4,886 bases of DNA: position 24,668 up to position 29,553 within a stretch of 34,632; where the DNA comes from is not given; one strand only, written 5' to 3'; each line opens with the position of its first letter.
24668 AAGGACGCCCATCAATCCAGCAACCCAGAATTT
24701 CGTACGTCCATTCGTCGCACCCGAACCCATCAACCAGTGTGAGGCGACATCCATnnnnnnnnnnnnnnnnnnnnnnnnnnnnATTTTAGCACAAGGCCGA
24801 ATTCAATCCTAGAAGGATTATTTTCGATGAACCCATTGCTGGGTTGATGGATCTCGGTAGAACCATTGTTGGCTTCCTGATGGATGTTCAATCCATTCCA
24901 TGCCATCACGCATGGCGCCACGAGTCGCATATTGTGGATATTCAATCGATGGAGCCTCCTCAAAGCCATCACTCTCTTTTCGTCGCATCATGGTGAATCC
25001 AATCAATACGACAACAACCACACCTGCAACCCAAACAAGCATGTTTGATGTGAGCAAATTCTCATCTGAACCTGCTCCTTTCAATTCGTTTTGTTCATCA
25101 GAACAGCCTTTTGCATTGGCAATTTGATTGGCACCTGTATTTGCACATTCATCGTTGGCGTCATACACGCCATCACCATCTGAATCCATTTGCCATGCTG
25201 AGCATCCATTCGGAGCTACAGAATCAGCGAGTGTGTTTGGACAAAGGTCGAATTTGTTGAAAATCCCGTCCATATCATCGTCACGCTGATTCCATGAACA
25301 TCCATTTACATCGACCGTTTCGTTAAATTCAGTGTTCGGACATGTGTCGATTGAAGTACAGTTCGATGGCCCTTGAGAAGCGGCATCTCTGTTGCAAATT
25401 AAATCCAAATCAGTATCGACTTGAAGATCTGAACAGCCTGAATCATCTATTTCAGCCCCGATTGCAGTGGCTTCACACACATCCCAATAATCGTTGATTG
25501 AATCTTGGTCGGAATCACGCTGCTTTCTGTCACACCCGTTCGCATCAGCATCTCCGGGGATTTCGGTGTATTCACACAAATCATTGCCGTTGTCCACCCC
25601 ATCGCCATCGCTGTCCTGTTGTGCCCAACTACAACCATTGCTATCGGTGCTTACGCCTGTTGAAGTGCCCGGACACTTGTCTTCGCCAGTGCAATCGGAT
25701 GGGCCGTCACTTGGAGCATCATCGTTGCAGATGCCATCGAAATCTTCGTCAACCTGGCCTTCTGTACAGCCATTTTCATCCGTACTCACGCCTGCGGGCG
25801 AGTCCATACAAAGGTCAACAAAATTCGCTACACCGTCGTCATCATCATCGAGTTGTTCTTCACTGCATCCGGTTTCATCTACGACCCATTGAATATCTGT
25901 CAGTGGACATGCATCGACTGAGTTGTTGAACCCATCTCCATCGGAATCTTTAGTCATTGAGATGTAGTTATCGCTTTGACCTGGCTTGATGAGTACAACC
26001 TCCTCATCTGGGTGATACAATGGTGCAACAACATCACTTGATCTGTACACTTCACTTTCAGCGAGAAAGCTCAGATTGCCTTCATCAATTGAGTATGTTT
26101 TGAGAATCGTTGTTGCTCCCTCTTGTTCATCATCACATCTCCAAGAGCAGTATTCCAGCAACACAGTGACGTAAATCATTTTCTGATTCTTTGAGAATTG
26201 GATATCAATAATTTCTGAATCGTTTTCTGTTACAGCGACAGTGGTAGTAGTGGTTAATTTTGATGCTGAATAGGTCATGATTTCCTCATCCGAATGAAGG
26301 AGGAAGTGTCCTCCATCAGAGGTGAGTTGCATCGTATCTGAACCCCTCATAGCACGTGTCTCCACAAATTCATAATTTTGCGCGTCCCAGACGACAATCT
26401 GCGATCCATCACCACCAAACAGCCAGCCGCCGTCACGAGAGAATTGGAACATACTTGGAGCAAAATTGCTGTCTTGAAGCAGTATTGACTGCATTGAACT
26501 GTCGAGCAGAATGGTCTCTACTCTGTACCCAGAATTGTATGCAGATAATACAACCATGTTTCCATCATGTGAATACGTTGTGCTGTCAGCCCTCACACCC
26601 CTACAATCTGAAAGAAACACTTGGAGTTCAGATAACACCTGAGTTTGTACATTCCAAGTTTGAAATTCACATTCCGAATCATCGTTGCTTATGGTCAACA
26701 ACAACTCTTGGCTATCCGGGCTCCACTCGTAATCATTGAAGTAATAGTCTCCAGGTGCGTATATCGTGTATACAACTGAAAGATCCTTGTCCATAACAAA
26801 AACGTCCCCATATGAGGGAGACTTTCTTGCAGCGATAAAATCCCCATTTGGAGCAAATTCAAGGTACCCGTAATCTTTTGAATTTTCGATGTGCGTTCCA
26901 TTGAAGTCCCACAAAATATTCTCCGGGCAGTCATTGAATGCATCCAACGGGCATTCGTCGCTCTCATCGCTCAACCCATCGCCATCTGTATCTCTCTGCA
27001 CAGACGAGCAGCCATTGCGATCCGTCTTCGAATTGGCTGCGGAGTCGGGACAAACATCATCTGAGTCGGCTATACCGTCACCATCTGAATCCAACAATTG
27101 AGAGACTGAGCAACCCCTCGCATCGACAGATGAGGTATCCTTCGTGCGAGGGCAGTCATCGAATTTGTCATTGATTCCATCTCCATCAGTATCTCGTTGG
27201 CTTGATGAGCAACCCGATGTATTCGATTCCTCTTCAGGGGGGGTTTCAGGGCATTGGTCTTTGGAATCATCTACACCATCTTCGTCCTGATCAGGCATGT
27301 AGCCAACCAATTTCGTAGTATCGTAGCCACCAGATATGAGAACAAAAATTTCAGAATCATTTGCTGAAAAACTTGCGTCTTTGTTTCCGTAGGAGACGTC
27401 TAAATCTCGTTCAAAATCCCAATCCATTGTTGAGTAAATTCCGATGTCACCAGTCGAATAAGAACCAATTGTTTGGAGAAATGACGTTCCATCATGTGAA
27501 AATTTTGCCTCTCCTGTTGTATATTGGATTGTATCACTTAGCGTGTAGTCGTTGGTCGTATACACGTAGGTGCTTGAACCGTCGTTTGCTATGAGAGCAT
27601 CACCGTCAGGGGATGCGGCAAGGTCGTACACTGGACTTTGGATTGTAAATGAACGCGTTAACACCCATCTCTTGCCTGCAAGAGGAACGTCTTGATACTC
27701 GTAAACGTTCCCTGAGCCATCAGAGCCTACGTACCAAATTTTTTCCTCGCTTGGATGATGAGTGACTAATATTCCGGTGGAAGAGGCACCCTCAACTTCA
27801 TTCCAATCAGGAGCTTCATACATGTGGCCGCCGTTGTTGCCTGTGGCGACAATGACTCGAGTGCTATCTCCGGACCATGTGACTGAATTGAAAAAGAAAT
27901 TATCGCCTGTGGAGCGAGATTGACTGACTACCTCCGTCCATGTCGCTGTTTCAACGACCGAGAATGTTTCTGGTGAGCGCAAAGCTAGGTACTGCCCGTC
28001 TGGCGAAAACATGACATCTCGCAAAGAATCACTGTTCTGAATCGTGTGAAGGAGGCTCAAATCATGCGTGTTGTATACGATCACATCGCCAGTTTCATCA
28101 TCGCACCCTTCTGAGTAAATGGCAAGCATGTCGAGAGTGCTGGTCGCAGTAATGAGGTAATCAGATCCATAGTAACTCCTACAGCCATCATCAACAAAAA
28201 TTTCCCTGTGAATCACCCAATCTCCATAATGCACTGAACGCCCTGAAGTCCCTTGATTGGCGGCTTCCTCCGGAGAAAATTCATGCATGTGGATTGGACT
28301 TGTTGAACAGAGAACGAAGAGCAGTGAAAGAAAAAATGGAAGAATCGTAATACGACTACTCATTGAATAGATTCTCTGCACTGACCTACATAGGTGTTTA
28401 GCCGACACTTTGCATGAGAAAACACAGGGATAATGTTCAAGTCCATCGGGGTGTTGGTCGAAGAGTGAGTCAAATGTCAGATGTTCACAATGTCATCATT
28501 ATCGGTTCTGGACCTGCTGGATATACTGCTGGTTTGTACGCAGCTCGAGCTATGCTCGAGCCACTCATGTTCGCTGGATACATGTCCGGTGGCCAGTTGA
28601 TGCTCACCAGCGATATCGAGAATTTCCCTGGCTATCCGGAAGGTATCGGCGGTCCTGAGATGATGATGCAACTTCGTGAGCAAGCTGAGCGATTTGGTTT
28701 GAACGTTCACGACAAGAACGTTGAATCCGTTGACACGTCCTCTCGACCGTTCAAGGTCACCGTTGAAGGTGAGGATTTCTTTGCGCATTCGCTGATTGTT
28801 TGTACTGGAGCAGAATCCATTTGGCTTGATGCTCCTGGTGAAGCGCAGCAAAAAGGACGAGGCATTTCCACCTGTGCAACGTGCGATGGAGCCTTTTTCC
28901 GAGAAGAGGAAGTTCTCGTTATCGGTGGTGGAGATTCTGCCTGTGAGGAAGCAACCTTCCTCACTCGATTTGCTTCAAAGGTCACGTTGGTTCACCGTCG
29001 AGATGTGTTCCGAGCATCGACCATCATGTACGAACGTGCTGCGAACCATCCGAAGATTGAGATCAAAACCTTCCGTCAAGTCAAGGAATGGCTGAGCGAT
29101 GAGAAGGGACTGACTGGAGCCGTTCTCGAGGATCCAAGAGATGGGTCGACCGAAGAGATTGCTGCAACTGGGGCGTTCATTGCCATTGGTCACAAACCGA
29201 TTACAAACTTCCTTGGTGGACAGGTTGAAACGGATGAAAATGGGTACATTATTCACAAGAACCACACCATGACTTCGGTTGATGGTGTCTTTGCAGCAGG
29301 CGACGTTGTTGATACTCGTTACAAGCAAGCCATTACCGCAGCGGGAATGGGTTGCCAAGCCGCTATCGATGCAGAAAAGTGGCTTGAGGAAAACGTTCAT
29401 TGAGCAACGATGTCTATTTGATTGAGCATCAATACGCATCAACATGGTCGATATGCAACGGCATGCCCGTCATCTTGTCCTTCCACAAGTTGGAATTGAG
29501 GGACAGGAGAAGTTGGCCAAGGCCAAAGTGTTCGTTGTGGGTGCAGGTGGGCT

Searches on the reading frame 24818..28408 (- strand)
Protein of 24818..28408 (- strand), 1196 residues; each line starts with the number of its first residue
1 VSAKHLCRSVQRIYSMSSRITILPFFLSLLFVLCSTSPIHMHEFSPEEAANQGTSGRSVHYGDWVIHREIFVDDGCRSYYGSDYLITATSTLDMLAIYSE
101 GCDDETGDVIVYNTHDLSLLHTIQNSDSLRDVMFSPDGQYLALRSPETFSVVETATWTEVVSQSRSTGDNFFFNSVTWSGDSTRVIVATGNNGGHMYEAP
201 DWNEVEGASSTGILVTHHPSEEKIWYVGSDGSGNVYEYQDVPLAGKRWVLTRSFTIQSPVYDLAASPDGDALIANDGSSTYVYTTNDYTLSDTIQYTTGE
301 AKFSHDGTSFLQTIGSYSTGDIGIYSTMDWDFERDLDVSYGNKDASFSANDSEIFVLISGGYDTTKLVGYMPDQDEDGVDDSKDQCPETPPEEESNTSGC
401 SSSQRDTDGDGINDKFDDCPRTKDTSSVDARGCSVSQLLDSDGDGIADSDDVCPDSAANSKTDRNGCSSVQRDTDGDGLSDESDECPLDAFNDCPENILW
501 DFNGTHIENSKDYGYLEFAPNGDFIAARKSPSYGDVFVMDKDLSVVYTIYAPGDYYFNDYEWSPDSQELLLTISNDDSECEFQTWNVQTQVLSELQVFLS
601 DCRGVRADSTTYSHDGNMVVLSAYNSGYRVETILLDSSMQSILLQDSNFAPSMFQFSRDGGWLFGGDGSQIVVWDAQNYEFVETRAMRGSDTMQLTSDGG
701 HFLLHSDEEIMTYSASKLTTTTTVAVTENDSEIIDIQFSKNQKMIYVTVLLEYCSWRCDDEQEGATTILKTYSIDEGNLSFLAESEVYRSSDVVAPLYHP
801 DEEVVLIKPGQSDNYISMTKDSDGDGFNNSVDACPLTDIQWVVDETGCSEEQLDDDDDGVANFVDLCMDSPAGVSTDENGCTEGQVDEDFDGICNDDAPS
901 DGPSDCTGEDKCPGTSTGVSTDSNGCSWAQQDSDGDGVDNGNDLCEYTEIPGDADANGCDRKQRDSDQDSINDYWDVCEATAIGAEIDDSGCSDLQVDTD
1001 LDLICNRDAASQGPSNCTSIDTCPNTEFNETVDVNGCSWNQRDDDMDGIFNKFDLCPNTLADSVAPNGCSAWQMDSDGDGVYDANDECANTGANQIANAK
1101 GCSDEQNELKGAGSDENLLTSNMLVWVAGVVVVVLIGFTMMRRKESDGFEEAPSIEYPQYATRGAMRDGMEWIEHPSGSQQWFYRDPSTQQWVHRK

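Call 16: search_protein_families(library=pfam, proteins=[window:24818-28408:-], max_evalue=0.001)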
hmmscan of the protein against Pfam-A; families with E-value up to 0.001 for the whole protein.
window:24818-28408:- (1196 aa): 5 families
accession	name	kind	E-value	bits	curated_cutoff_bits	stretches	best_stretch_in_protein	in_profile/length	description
PF25174.1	Beta-prop_THOC3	-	1.5e-17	64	305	2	109-273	71-229/272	THOC3 beta-propeller domain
PF23414.1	Beta-prop_EML_2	-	2.6e-14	53.7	90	1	105-209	59-163/266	Echinoderm microtubule-associated protein second beta-propeller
PF02412.23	TSP_3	-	1.5e-13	50.6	25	0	400-422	12-31/36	Thrombospondin type 3 repeat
PF24814.1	WD40_Prp19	-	4.2e-07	29.8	320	0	107-188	199-278/281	Prp19 WD40 domain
PF25460.1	Beta-prop_Aladin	-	2.7e-05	23.9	171.1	0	126-203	110-186/340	Aladin seven-bladed propeller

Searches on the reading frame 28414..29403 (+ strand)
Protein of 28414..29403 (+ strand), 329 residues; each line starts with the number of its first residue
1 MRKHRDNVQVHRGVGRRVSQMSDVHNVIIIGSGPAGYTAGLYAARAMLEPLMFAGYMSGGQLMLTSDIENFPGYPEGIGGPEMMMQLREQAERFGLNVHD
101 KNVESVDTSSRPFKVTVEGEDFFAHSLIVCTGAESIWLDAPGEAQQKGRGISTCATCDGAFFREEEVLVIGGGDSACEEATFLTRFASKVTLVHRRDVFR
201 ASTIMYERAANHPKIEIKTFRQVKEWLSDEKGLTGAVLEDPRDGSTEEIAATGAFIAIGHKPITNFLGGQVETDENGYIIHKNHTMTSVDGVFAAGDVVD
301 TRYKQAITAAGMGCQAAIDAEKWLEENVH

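Call 16: search_protein_families(library=pfam, proteins=[window:28414-29403:+], max_evalue=0.001)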
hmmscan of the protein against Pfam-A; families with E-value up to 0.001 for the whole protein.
window:28414-29403:+ (329 aa): 8 families
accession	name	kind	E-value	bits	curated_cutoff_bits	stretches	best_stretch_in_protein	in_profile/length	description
PF07992.20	Pyr_redox_2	-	2.9e-48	165.2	26.1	1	26-313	2-291/291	Pyridine nucleotide-disulphide oxidoreductase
PF13738.12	Pyr_redox_3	-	8.1e-22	78.3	30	1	78-296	78-305/305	Pyridine nucleotide-disulphide oxidoreductase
PF00070.33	Pyr_redox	-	4.6e-16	59.5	22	1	167-237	2-78/82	Pyridine nucleotide-disulphide oxidoreductase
PF00890.30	FAD_binding_2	-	1.2e-07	31.7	20.4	0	27-46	2-21/414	FAD binding domain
PF03486.20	HI0933_like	-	5.7e-05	23.1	50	0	26-49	2-25/244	HI0933-like protein Rossmann domain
PF01266.30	DAO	-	6.3e-05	23.1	27.9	0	82-136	150-207/353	FAD dependent oxidoreductase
PF01134.28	GIDA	-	6.7e-05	22.5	22.1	0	26-54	1-29/391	Glucose inhibited division protein A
PF01494.25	FAD_binding_3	-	0.00018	21.3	22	0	26-42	3-19/349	FAD binding domain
